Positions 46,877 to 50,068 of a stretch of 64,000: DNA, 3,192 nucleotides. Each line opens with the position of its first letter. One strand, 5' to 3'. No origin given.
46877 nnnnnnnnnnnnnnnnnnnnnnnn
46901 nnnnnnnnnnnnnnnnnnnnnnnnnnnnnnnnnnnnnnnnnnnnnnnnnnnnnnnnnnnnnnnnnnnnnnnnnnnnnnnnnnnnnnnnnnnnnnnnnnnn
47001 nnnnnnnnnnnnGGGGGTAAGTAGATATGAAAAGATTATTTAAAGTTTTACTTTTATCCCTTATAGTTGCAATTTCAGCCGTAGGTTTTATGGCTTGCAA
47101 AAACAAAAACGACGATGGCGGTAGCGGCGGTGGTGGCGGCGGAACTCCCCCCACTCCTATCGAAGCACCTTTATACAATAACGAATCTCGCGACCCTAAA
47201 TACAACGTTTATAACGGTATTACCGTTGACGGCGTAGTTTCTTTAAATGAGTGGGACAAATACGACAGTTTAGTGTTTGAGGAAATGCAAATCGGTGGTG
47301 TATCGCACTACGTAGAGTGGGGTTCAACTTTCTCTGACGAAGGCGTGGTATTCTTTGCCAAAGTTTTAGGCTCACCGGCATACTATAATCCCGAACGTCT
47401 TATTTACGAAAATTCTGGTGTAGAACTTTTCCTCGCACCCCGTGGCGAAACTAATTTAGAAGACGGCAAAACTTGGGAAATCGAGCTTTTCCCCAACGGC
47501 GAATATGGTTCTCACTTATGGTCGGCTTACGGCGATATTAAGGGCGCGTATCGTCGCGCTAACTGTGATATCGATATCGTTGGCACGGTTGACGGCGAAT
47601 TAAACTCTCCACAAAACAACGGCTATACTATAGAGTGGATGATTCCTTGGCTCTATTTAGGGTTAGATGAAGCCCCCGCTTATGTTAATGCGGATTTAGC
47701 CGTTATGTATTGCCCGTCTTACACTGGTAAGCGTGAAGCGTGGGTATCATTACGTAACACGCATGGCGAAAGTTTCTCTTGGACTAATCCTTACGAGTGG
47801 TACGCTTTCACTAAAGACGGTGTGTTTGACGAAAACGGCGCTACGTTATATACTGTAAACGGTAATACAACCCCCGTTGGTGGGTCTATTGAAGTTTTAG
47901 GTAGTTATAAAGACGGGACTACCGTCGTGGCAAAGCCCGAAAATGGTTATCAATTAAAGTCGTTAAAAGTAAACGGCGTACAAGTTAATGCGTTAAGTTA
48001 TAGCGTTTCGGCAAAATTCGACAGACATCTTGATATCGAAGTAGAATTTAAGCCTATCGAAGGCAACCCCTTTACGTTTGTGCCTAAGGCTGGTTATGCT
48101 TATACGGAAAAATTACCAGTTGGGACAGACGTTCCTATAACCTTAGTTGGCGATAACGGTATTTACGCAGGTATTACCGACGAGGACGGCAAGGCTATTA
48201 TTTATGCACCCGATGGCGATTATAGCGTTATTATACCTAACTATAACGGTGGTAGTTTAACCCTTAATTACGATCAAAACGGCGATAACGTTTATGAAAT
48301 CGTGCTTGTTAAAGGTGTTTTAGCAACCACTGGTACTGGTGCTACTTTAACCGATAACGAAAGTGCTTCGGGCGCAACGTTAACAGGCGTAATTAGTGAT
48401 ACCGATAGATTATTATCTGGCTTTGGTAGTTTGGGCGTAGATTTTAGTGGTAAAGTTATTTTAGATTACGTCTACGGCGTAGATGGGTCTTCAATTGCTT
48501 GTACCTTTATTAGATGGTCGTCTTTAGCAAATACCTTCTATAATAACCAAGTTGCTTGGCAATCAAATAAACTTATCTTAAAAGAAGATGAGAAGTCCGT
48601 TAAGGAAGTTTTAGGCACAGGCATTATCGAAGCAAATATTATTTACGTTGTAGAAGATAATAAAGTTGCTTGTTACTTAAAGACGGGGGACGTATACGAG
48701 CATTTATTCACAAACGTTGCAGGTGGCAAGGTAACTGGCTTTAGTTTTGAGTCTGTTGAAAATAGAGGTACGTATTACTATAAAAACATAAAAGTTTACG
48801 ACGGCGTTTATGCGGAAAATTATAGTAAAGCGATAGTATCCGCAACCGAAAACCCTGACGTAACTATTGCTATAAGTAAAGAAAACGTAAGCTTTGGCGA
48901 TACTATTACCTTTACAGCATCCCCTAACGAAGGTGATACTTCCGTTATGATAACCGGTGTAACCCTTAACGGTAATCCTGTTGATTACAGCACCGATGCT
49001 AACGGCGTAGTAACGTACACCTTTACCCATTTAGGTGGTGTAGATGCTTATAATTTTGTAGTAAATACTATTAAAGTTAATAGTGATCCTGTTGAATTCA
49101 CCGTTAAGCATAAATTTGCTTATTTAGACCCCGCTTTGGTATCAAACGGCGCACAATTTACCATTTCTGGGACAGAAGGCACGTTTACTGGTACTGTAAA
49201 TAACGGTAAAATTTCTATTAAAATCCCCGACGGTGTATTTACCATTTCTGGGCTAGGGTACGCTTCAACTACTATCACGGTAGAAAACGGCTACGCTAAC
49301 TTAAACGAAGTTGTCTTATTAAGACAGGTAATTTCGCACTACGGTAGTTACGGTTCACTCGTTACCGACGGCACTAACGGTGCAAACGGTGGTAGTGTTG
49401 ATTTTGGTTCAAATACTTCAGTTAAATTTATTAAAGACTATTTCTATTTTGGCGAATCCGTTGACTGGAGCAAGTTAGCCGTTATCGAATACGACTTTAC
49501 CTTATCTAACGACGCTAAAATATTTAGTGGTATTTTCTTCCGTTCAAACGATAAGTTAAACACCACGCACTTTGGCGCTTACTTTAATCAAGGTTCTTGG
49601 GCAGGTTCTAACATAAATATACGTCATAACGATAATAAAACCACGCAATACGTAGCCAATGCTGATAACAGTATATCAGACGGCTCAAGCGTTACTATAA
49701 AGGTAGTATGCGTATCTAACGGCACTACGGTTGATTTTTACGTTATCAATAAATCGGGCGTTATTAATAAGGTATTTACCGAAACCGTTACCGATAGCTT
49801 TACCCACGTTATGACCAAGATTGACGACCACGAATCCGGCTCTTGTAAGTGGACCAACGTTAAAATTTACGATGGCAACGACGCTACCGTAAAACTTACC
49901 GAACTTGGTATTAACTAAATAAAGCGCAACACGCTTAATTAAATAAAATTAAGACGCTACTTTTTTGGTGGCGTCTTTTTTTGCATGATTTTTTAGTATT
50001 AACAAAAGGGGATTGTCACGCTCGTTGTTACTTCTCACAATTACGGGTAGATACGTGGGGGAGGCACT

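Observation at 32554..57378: Tandem array of four paralogous giant surface-lipoprotein modules with a GH43-like propeller head (about 25 kb)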

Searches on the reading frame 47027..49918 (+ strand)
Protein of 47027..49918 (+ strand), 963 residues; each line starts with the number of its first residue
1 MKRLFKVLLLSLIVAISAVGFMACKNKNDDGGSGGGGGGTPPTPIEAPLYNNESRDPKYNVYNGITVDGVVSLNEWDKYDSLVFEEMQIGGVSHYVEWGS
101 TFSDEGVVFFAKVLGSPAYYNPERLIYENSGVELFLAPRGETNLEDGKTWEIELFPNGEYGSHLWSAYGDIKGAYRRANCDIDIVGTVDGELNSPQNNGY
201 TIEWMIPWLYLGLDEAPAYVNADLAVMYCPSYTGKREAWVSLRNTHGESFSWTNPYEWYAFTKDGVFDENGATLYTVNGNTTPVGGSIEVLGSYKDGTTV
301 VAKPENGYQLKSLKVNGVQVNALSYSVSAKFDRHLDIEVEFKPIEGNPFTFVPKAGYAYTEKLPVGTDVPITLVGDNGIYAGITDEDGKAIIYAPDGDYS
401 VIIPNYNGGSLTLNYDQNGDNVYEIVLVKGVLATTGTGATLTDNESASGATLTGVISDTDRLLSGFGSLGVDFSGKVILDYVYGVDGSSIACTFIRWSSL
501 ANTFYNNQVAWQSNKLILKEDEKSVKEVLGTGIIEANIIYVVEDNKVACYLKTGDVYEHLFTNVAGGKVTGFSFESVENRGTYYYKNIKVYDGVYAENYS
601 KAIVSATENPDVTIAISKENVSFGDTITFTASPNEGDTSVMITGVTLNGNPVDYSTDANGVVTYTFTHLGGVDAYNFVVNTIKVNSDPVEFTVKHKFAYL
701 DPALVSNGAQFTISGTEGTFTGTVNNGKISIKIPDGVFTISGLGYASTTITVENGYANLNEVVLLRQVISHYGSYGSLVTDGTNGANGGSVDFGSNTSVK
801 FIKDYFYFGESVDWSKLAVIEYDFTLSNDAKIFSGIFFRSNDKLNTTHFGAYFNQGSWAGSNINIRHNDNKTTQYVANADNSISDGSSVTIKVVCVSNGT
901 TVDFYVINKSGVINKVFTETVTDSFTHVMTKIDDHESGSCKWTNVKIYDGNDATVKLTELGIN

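Call 4: search_protein_families(library=pfam, proteins=[window:47027-49918:+], max_evalue=0.1)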
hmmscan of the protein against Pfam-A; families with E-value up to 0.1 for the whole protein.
window:47027-49918:+ (963 aa): 2 families
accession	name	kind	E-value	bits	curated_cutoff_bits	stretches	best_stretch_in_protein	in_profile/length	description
PF18998.6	Flg_new_2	-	0.02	15.3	23.6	1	284-328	9-55/73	Divergent InlB B-repeat domain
PF23374.1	Fn3_arc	-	0.081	13.4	28.9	0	371-403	42-69/78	Archaeal fibronectin-III type-like domain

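Call 18: search_protein_families(library=ncbifam, proteins=[window:47027-49918:+], max_evalue=0.1)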
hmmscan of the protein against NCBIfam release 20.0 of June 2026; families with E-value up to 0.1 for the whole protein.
window:47027-49918:+ (963 aa): 0 families

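Call 23: find_homologous_proteins(query=A4, max_evalue=0.001)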
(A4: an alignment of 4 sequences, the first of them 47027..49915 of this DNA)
Query A4 (4 sequences) (963 aa, profile of the alignment): 5 proteins with E <= 0.001 among 8000 candidates.
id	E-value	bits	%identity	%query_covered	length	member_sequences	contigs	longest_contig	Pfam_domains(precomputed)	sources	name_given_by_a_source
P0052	0.0e+0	1266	44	78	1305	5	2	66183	PF18998.7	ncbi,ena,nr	ncbi:MAG: hypothetical protein J6B16_03340 [Clostridia bacterium]|nr:hypothetical protein [Clostridi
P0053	0.0e+0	1226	99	100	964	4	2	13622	-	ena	-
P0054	2.3e-278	945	62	98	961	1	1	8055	-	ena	-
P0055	2.7e-220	752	38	13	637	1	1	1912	-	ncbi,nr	ncbi:MAG: hypothetical protein J6R83_02200, partial [Clostridia bacterium]|nr:hypothetical protein [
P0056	2.0e-16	77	41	5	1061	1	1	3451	PF18998.7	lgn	-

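Call 48: predict_structure(alignment_id=A5)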
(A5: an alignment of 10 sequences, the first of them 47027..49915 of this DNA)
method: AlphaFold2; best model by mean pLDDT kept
length: 963 residues; sequences in the alignment: 10
mean_pLDDT: 75.5   pTM: 0.47
mean pLDDT of the five models: 75.5, 71.8, 71.4, 69.0, 67.3
residues with pLDDT >= 90: 124; 70-90: 580; 50-70: 174; < 50: 85
segments of 3 or more residues with pLDDT < 50: 1-4, 17-57, 124-129, 168-175, 248-251, 772-782, 845-847
pLDDT, mean of each block of 10 residues (from residue 1): 53 54 31 26 31 42 82 77 67 76 86 75 49 71 64 68 58 46 73 72 82 75 70 53 53 64 67 73 88 75 90 84 77 77 91 89 84 87 89 92 80 86 88 83 89 77 73 88 88 85 78 81 85 91 91 82 84 83 91 84 88 89 86 80 87 81 86 87 82 78 78 81 84 85 79 80 74 39 58 66 58 80 86 73 53 69 75 79 84 88 87 85 73 73 82 84 75
secondary structure, 60 per line:
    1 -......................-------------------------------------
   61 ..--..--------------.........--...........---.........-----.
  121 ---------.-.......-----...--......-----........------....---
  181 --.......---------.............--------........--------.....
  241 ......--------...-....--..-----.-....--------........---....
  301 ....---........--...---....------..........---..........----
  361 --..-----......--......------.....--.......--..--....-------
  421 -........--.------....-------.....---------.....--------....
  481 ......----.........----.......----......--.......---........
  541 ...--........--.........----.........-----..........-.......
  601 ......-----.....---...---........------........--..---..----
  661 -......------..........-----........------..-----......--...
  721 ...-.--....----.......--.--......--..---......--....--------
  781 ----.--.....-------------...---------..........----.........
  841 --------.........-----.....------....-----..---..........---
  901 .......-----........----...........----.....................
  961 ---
elements in order (helices of 4 or more, strands of 3 or more residues): H2-23 E81-89 E92-102 E106-114 E132-138 E149-154 E160-167 E174-177 E183-189 E199-207 H208-211 E220-227 E239-241 H242-246 E259-262 E274-277 E286-293 E297-304 E308-315 E318-320 E324-327 E334-343 E347-356 E370-375 E378-383 E390-394 E397-403 E410-413 E422-429 E439-442 E450-454 E464-468 E477-486 E491-499 E504-510 E515-520 E523-529 E533-543 E546-553 E556-564 E569-577 E583-592 H594-600 E601-606 E612-616 E620-622 E626-633 E640-647 E662-667 E674-683 E689-696 E710-715 E718-723 E728-731 E736-742 E748-753 E761-766 E769-772 E788-792 E806-808 E818-827 E832-840 E849-857 E863-867 E874-877 E888-897 E901-907 E913-920 E925-935 E940-949 H950-960
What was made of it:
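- On LamG / ConA-like lectin-glucanase fold: The model has pLDDT 75.5 (call 48).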

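Call 50: fold_search(model_id=the predicted structure, library=pdb)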
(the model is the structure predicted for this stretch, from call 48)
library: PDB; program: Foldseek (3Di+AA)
matches with E <= 10: 1741; with E <= 0.001: 163
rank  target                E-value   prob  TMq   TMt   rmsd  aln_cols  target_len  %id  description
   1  5mqr                  8.1e-07  1.00  0.14  0.13  22.3       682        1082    8  Sialidase BT_1020 (released 2017-03-22)
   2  6fwv_A                1.0e-06  1.00  0.10  0.14  31.3       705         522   10  The Bacillus anthracis TIE protein (released 2018-08-08)
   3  9bbe                  1.1e-06  0.57  0.07  0.07  41.6      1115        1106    9  Co-crystal structure of human DDB1 bound to fragment UB028668 (released 2024-06-12)
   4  8t9a_A                1.1e-06  0.57  0.07  0.07  40.8      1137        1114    8  CryoEM structure of human DDB1-DCAF12 in complex with MAGEA3 (released 2024-04-10)
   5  9bbh                  1.4e-06  0.57  0.07  0.06  41.8      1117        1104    9  Co-crystal structure of human DDB1 bound to fragment UB028670 (released 2024-06-12)
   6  9bbg                  1.4e-06  0.47  0.06  0.06  42.3      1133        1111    9  Co-crystal structure of human DDB1 bound to fragment UB028671 (released 2024-06-12)
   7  5hp6                  1.4e-06  0.90  0.10  0.12  37.4      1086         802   11  Structure of AbnA, a GH43 extracellular arabinanase from Geobacillus stearothermophilus (a new conformational state) (released 2017-02-01)
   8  9bbi                  1.6e-06  0.47  0.07  0.06  41.7      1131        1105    9  Co-crystal structure of human DDB1 bound to fragment UB028669 (released 2024-06-12)
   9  4a0k_C                1.9e-06  0.54  0.07  0.07  40.3      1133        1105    8  STRUCTURE OF DDB1-DDB2-CUL4A-RBX1 BOUND TO A 12 BP ABASIC SITE CONTAINING DNA-DUPLEX (released 2011-12-14)
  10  3e0c                  2.0e-06  0.38  0.06  0.06  41.5      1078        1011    9  Crystal Structure of DNA Damage-Binding protein 1(DDB1) (released 2008-09-16)
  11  9lu1_S                2.4e-06  0.33  0.06  0.05  43.7      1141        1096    8  protein structure of DDB1-DDA1-DET1-Ube2e2 bound to COP1 dimer (released 2026-01-28)
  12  4a08_A                2.6e-06  0.44  0.07  0.06  41.8      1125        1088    8  Structure of hsDDB1-drDDB2 bound to a 13 bp CPD-duplex (purine at D-1 position) at 3.0 A resolution (CPD 1) (released 2011-11-30)
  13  2hye_A                3.0e-06  0.51  0.08  0.07  40.1      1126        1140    9  Crystal Structure of the DDB1-Cul4A-Rbx1-SV5V Complex (released 2006-10-03)
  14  5v3o_A                3.0e-06  0.44  0.06  0.06  42.4      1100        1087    8  Cereblon in complex with DDB1 and CC-220 (released 2017-05-03)
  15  3ei2_A                3.3e-06  0.57  0.08  0.07  39.1      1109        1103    8  Structure of hsDDB1-drDDB2 bound to a 16 bp abasic site containing DNA-duplex (released 2009-01-20)
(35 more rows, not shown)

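Call 75: fold_search(model_id=the predicted structure, library=viral)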
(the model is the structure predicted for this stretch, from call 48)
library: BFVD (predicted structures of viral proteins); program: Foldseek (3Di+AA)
matches with E <= 10: 1442; with E <= 0.001: 252
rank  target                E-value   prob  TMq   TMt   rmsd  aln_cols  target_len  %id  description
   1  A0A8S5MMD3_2          9.9e-14  1.00  0.10  0.09  79.8      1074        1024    9  Baseplate J like protein [Siphoviridae sp. ctxc31]
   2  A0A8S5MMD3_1          8.9e-13  1.00  0.10  0.09  50.7       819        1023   11  Baseplate J like protein [Siphoviridae sp. ctxc31]
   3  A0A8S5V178            3.2e-12  1.00  0.10  0.08  42.9       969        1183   11  Baseplate J like protein [Siphoviridae sp. ct3r22]
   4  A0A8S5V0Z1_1          1.3e-11  1.00  0.09  0.09  40.9       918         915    9  Putative membrane protein [Siphoviridae sp. ct3r22]
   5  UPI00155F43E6         6.3e-11  1.00  0.10  0.10  30.5      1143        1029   10  (no name look-up for this kind of identifier)
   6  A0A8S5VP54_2          6.2e-10  1.00  0.13  0.10  21.8       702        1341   10  (no name in the UniProt tables at hand)
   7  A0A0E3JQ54            6.5e-10  1.00  0.11  0.12  35.6      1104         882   10  Uncharacterized protein [Bacillus phage Stahl]
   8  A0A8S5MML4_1          1.3e-09  1.00  0.09  0.11  31.2       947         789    9  Cell wall surface anchor family domain protein [Siphoviridae sp. ctxc31]
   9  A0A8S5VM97            2.1e-09  1.00  0.09  0.13  49.0       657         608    9  (no name in the UniProt tables at hand)
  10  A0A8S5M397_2          2.3e-09  1.00  0.10  0.10  48.8      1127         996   10  FdeC-like protein [Siphoviridae sp. ctqpo8]
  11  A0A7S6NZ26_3          3.2e-09  1.00  0.12  0.09  31.8      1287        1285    9  (no name in the UniProt tables at hand)
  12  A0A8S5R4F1            3.6e-09  1.00  0.12  0.11  40.7      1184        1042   10  Distal tail protein [Siphoviridae sp. ctu8P6]
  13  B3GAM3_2              7.0e-09  0.99  0.07  0.08  42.4       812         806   10  AMDV4_2 [uncultured virus]
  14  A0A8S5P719            7.3e-09  1.00  0.10  0.09  37.9       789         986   11  Baseplate wedge protein (Fragment) [Herelleviridae sp. cttEB8]
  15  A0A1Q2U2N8            7.3e-09  0.85  0.07  0.05  61.3      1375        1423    9  Putative hemagglutinin/hemolysin-related protein [Vibrio phage pTD1]
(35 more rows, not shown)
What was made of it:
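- On LamG / ConA-like lectin-glucanase fold: Whole-tail Foldseek lists neurexin/laminin LG, GH43/GH32 C-terminal sandwiches and phage 'ConA-like' proteins, but with TM <= 0.27 (calls 50, 75).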
